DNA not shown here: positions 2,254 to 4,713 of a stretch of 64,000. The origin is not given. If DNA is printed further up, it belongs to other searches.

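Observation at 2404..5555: NosR-like flavo-FeS membrane protein plus ApbE embedded in a PQQ-alcohol-dehydrogenase/ABC operon, with no nosZ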

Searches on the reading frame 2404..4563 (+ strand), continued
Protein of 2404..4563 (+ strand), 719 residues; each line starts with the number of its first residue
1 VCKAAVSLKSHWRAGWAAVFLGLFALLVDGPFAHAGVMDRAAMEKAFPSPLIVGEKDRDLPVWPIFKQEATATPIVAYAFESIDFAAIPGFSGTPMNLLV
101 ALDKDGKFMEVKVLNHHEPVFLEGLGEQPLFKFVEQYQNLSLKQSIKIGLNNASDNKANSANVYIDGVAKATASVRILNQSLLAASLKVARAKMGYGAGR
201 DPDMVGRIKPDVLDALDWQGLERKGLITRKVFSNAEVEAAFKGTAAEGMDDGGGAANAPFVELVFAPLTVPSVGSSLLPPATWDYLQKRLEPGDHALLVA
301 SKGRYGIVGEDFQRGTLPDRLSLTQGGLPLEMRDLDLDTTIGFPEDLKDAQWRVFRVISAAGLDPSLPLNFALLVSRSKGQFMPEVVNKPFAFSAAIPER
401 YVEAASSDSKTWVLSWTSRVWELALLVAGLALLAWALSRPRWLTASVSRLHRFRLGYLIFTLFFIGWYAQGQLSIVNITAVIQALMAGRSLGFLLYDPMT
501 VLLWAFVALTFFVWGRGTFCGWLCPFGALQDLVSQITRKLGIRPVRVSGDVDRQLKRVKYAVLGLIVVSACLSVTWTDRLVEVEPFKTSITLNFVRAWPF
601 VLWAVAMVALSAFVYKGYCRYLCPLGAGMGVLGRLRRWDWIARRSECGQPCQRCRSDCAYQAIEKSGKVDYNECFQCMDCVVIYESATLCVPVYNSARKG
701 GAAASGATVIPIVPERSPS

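Call 37: get_annotated_region(hit=H24, flank=6000)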
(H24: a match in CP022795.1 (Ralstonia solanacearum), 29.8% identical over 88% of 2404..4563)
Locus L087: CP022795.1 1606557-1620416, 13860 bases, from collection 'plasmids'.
description: Ralstonia solanacearum strain SL2330 plasmid unnamed, complete sequence
organism: Ralstonia solanacearum (NCBI taxid 305)
taxonomy: Bacteria; Pseudomonadota; Betaproteobacteria; Burkholderiales; Burkholderiaceae; Ralstonia; Ralstonia solanacearum
host: -; source: Solanum tuberosum,single cell,Potato bacterial wilt; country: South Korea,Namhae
typing (MOB-suite, as given by PLSDB): mobilizable; relaxase MOBP
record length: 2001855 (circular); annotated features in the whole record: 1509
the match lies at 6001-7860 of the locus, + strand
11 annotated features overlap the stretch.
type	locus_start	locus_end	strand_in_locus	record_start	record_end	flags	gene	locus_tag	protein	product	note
CDS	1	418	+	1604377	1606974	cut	-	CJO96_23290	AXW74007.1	2-oxoglutarate dehydrogenase E1 component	-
CDS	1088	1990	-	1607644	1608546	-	-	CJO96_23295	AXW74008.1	acyltransferase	-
CDS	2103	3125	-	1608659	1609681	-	-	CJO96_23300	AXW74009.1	thiamine biosynthesis protein ApbE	-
CDS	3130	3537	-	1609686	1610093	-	-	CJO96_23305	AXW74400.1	cytochrome c5 family protein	-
CDS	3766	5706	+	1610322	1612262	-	-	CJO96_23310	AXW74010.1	TAT-dependent nitrous-oxide reductase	-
CDS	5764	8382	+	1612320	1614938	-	-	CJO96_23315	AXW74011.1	regulatory protein NosR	-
CDS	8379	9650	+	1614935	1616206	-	-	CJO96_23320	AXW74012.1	copper ABC transporter substrate-binding protein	-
CDS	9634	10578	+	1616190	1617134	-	-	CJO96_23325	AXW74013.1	ABC transporter ATP-binding protein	-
CDS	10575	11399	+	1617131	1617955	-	-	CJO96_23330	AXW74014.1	hypothetical protein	-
CDS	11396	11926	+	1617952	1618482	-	-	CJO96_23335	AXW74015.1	nitrous oxide reductase accessory protein NosL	-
CDS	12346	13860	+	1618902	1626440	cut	-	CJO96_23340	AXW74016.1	type III effector protein skwp2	-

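Call 38: get_annotated_region(hit=H20, flank=8000)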
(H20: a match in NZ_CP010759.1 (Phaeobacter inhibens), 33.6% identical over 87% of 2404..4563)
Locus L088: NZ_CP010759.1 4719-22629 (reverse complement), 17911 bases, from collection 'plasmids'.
description: Phaeobacter inhibens strain P80 plasmid pP80_c, complete sequence
organism: Phaeobacter inhibens (NCBI taxid 221822)
taxonomy: Bacteria; Pseudomonadota; Alphaproteobacteria; Rhodobacterales; Roseobacteraceae; Phaeobacter; Phaeobacter inhibens
host: -; source: cell culture,clam larvae aquaculture; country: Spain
typing (MOB-suite, as given by PLSDB): non-mobilizable; replicon rep_cluster_636
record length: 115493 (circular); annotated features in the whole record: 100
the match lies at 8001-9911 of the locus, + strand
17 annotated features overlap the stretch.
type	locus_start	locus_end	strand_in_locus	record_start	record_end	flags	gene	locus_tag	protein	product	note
CDS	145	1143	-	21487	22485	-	-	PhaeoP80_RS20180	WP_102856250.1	tyrosine-type recombinase/integrase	GO:0015074 - DNA integration [Evidence IEA]; GO:0006310 - DNA recombination [Evidence IEA]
CDS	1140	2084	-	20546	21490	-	-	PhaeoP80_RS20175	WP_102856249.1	tyrosine-type recombinase/integrase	GO:0015074 - DNA integration [Evidence IEA]; GO:0006310 - DNA recombination [Evidence IEA]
CDS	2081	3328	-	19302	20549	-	-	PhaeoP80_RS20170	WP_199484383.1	tyrosine-type recombinase/integrase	GO:0015074 - DNA integration [Evidence IEA]; GO:0006310 - DNA recombination [Evidence IEA]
CDS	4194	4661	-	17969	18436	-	-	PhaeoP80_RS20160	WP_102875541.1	hypothetical protein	-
CDS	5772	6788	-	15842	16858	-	-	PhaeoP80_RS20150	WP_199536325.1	GSU2403 family nucleotidyltransferase fold protein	-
CDS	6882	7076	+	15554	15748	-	-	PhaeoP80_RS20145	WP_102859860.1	Crp/Fnr family transcriptional regulator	-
CDS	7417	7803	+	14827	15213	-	-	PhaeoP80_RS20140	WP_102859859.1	hypothetical protein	-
CDS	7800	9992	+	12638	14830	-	-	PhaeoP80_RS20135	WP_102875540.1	NosR/NirI family protein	-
CDS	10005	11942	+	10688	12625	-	nosZ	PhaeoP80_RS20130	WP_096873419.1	TAT-dependent nitrous-oxide reductase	GO:0019333 - denitrification pathway [Evidence IEA]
CDS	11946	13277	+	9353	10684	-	-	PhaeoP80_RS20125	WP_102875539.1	nitrous oxide reductase family maturation protein NosD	-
CDS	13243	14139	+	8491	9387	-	-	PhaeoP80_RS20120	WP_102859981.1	ABC transporter ATP-binding protein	-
CDS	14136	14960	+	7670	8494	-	-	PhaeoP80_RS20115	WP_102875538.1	ABC transporter permease subunit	GO:0055085 - transmembrane transport [Evidence IEA]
CDS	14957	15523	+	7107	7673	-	-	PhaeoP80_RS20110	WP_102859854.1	nitrous oxide reductase accessory protein NosL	-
CDS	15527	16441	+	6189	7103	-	-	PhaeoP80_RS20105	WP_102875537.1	FAD:protein FMN transferase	GO:0017013 - protein flavinylation [Evidence IEA]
CDS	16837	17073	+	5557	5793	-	-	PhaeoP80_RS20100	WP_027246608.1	type II toxin-antitoxin system CcdA family antitoxin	-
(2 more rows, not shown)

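Call 42: search_protein_families(library=pfam, proteins=[L017:8630-9937:+, L017:1103-3241:-, L017:4736-6256:+, L017:6289-6702:+, L084:16028-17974:+, L009:13049-15307:+, L009:15291-17984:-, L034:7803-9953:-, L034:12597-13769:+, L034:5700-7052:+], max_evalue=0.0001)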
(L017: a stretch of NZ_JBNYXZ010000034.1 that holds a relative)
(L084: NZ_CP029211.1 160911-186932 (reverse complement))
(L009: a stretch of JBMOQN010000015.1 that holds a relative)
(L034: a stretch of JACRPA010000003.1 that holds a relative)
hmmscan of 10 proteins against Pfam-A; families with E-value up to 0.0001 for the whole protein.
L017:8630-9937:+ (435 aa): 0 families

L017:1103-3241:- (712 aa): 2 families
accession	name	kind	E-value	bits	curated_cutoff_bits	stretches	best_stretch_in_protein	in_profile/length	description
PF00593.30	TonB_dep_Rec_b-barrel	-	3.9e-50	172.4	27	1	252-674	11-435/436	TonB dependent receptor-like, beta-barrel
PF07715.20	Plug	-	1.3e-18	67.9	23.9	1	54-164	3-107/107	TonB-dependent Receptor Plug Domain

L017:4736-6256:+ (506 aa): 1 family
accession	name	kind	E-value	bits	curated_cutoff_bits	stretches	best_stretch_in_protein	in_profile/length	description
PF00171.27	Aldedh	-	4.2e-158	527.1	23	1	32-493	6-460/461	Aldehyde dehydrogenase family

L017:6289-6702:+ (137 aa): 1 family
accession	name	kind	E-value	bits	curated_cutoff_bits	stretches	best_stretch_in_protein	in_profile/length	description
PF05610.16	DUF779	-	2.4e-44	149.9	25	1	25-118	1-94/94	Protein of unknown function (DUF779)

L084:16028-17974:+ (648 aa): 3 families
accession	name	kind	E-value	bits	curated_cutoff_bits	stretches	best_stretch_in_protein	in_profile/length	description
PF01011.28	PQQ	-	3.3e-45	155.3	26.7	2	76-408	3-330/595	Glucose/ethanol/alcohol dehydrogenase, beta-propeller domain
PF13360.13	PQQ_2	-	1.4e-22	80.9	27.6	2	118-273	67-210/233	Outer membrane protein assembly factor BamB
PF13570.13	Beta-prop_ACSF4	-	2.9e-16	60.2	133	1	529-610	154-233/329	Beta-alanine-activating enzyme, beta-propeller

L009:13049-15307:+ (752 aa): 2 families
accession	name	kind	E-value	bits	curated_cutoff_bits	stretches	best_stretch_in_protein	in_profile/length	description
PF00593.30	TonB_dep_Rec_b-barrel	-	1.8e-41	143.9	27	1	257-703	20-435/436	TonB dependent receptor-like, beta-barrel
PF07715.20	Plug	-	1.8e-09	38.5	23.9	1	52-161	5-106/107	TonB-dependent Receptor Plug Domain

L009:15291-17984:- (897 aa): 5 families
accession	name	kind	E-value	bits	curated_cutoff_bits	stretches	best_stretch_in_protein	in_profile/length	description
PF02518.31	HATPase_c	-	1.9e-26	93.1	26.4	1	638-747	2-110/111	Histidine kinase-, DNA gyrase B-, and HSP90-like ATPase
PF00072.30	Response_reg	-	8.2e-21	74.7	30.2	1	772-886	1-109/111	Response regulator receiver domain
PF00512.31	HisKA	-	1.7e-18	66.9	26.9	1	523-590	1-65/66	His Kinase A (phospho-acceptor) domain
PF03924.19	CHASE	-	3.7e-08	33.8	25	1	306-429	61-186/189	CHASE domain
PF05231.19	MASE1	-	8.1e-06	25.6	29.8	1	35-223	19-208/299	MASE1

L034:7803-9953:- (716 aa): 0 families

L034:12597-13769:+ (390 aa): 2 families
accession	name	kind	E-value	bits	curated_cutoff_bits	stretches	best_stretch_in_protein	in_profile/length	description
PF04055.27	Radical_SAM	-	4e-26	92.6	29.5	1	37-193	2-165/166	Radical SAM superfamily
PF13186.11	SPASM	-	4.9e-07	30.4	21.5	1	266-328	3-67/67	Iron-sulfur cluster-binding domain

L034:5700-7052:+ (450 aa): 3 families
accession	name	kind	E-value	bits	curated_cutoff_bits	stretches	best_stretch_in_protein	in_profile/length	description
PF07730.19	HisKA_3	-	1.5e-11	45.1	24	1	250-316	1-68/68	Histidine kinase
PF02518.31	HATPase_c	-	1.2e-09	39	26.4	1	359-446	5-110/111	Histidine kinase-, DNA gyrase B-, and HSP90-like ATPase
PF00672.30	HAMP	-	7.2e-05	23.5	25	0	166-217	1-52/53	HAMP domain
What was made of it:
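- Tried and rejected: They turned out to be a TonB-dependent receptor, an aldehyde dehydrogenase, DUF779 and a histidine kinase (call 42).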

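Call 46: search_protein_families(library=ncbifam, proteins=[L017:8630-9937:+, L034:7803-9953:-, L085:8917-11184:+, L084:11929-14067:+], max_evalue=0.00001)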
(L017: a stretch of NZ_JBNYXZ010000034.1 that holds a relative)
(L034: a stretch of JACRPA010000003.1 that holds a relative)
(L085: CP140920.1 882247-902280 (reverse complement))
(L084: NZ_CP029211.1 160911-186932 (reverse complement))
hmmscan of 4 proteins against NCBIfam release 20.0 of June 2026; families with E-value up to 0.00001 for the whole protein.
L017:8630-9937:+ (435 aa): 0 families

L034:7803-9953:- (716 aa): 0 families

L085:8917-11184:+ (755 aa): 3 families
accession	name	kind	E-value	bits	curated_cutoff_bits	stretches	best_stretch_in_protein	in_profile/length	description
NF046105.1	TransRegNosR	equivalog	4.4e-242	805.2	1000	1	39-713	14-678/680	transcriptional regulator NosR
TIGR02163.1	napH_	subfamily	4.2e-17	62.5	213.05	1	527-703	73-249/255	NapH/MauN family ferredoxin-type protein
NF007013.0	PRK09477.1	equivalog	6.2e-13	48.5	234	1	527-702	96-271/286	quinol dehydrogenase ferredoxin subunit NapH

L084:11929-14067:+ (712 aa): 3 families
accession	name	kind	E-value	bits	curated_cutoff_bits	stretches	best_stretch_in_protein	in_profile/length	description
NF046105.1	TransRegNosR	equivalog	5.2e-167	557.1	1000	1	33-698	19-679/680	transcriptional regulator NosR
TIGR02163.1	napH_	subfamily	7.3e-19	68.3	213.05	1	497-685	62-247/255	NapH/MauN family ferredoxin-type protein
NF007013.0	PRK09477.1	equivalog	1.2e-16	60.7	234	1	503-686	93-271/286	quinol dehydrogenase ferredoxin subunit NapH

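Call 67: search_protein_families(library=pfam, proteins=[L055:7666-8850:-, L055:9133-9729:+, L055:13672-14463:-, L055:14460-16877:-, L062:8572-9798:-, L062:13145-15427:+, L011:6531-8588:+, L011:12116-13879:-, L039:6573-8840:+, L048:12913-14223:+], max_evalue=0.0001)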
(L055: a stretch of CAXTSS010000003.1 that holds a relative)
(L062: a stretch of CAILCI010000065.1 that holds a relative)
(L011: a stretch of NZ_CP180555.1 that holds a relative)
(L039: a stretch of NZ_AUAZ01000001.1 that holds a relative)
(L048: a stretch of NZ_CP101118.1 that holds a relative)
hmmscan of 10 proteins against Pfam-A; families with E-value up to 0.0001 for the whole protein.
L055:7666-8850:- (394 aa): 1 family
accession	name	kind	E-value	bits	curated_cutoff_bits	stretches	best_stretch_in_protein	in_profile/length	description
PF03976.20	PPK2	-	5.8e-103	343.8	22.3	1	138-361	3-226/229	Polyphosphate kinase 2 (PPK2)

L055:9133-9729:+ (198 aa): 0 families

L055:13672-14463:- (263 aa): 1 family
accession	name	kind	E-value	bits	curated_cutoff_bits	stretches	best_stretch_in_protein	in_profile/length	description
PF03781.23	FGE-sulfatase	-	9.2e-28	98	23.3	1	37-256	21-255/255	Sulfatase-modifying factor enzyme 1-like domain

L055:14460-16877:- (805 aa): 5 families
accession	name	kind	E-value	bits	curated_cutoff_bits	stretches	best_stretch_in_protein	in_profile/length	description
PF07732.21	Cu-oxidase_3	-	7.9e-13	49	21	1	384-495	4-118/119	Multicopper oxidase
PF07731.20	Cu-oxidase_2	-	2.8e-11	43.8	20.4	0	405-494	31-136/137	Multicopper oxidase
PF00034.26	Cytochrom_C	-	3.8e-11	44.6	21.3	1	692-775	3-88/90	Cytochrome c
PF13442.11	Cytochrome_CBB3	-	1.4e-08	35.3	27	1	689-773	2-68/68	Cytochrome C oxidase, cbb3-type, subunit III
PF00127.26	Copper-bind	-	5.4e-05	24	21.2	0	408-492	18-99/99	Copper binding proteins, plastocyanin/azurin family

L062:8572-9798:- (408 aa): 1 family
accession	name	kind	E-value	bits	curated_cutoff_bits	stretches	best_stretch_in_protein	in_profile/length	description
PF00155.27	Aminotran_1_2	-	2.6e-80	270.8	19.7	1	39-404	2-361/361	Aminotransferase class I and II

L062:13145-15427:+ (760 aa): 6 families
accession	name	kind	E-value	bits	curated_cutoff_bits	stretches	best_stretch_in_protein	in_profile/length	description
PF17757.6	UvrB_inter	-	4.5e-34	116.9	22.9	1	246-335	2-91/91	UvrB interaction domain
PF00271.37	Helicase_C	-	5.7e-22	78.5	23.5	1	520-630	5-109/110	Helicase conserved C-terminal domain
PF12344.14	UvrB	-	3.7e-20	71.9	27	1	637-679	1-43/43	Ultra-violet resistance protein B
PF04851.21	ResIII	-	7.2e-10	39.4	22.5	1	102-178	7-84/164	Type III restriction enzyme, res subunit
PF02151.25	UVR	-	6.8e-08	32.5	21.5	1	714-748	2-36/36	UvrB/uvrC motif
PF00270.35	DEAD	-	1.7e-07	31.6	26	1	123-171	19-73/167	DEAD/DEAH box helicase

L011:6531-8588:+ (685 aa): 1 family
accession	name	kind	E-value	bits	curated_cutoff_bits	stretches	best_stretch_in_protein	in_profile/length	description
PF00015.26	MCPsignal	-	1.4e-42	145.9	34.6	1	490-651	10-171/172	Methyl-accepting chemotaxis protein (MCP) signalling domain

L011:12116-13879:- (587 aa): 0 families

L039:6573-8840:+ (755 aa): 1 family
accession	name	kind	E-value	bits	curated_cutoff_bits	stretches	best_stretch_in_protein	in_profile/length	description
PF03971.19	IDH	-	0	1297.6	25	1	18-751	1-734/734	Monomeric isocitrate dehydrogenase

L048:12913-14223:+ (436 aa): 3 families
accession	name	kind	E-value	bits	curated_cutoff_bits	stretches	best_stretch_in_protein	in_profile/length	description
PF07992.20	Pyr_redox_2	-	2.7e-51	175.2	26.1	1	6-340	2-291/291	Pyridine nucleotide-disulphide oxidoreductase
PF00070.33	Pyr_redox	-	3.1e-11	44.1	22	1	174-255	2-68/82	Pyridine nucleotide-disulphide oxidoreductase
PF13454.12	NAD_binding_9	-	2.6e-05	24.7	21.8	0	8-78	1-71/155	FAD-NAD(P)-binding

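Call 74: predict_structure(alignment_id=A1)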
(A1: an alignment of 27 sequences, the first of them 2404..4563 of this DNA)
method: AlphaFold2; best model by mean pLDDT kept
length: 719 residues; sequences in the alignment: 27
mean_pLDDT: 81.1   pTM: 0.59
mean pLDDT of the five models: 81.1, 79.6, 77.5, 76.2, 76.1
residues with pLDDT >= 90: 257; 70-90: 315; 50-70: 118; < 50: 29
segments of 3 or more residues with pLDDT < 50: 1-8, 29-35, 151-159
pLDDT, mean of each block of 10 residues (from residue 1): 46 68 59 55 87 82 88 87 80 79 92 84 85 92 80 45 76 80 89 73 75 92 95 94 87 82 95 95 92 89 89 84 88 89 92 87 84 90 83 93 67 78 96 90 85 94 89 82 75 81 92 80 90 92 88 91 92 77 72 66 90 90 90 75 55 65 68 64 70 74 58 55
secondary structure, 60 per line:
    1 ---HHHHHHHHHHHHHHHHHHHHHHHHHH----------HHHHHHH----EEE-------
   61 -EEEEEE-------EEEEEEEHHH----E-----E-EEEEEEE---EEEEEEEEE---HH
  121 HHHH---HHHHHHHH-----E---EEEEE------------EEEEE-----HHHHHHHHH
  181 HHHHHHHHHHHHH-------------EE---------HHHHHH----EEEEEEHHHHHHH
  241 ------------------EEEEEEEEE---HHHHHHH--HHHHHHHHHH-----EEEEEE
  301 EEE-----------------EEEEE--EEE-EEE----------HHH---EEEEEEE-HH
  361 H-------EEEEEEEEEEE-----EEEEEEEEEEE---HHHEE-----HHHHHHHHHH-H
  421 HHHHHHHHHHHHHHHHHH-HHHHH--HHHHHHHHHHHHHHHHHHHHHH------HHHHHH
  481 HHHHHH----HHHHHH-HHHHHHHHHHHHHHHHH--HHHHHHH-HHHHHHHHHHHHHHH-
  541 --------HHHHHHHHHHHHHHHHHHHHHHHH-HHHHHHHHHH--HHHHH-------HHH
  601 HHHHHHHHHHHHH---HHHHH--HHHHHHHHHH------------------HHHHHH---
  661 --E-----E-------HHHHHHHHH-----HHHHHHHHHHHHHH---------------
elements in order (helices of 4 or more, strands of 3 or more residues): H4-29 H40-46 E51-53 E62-67 E75-81 E97-103 E107-115 H119-124 H128-135 E145-149 E162-166 H172-193 H218-223 E228-233 H234-240 E259-267 H271-277 H280-289 E295-303 E321-325 E328-330 E332-334 E351-357 E369-379 E385-395 H409-418 H420-438 H440-444 H447-468 H475-486 H491-496 H498-514 H517-523 H525-539 H549-572 H574-583 H586-590 H598-613 H617-621 H624-633 H652-657 H677-685 H691-704
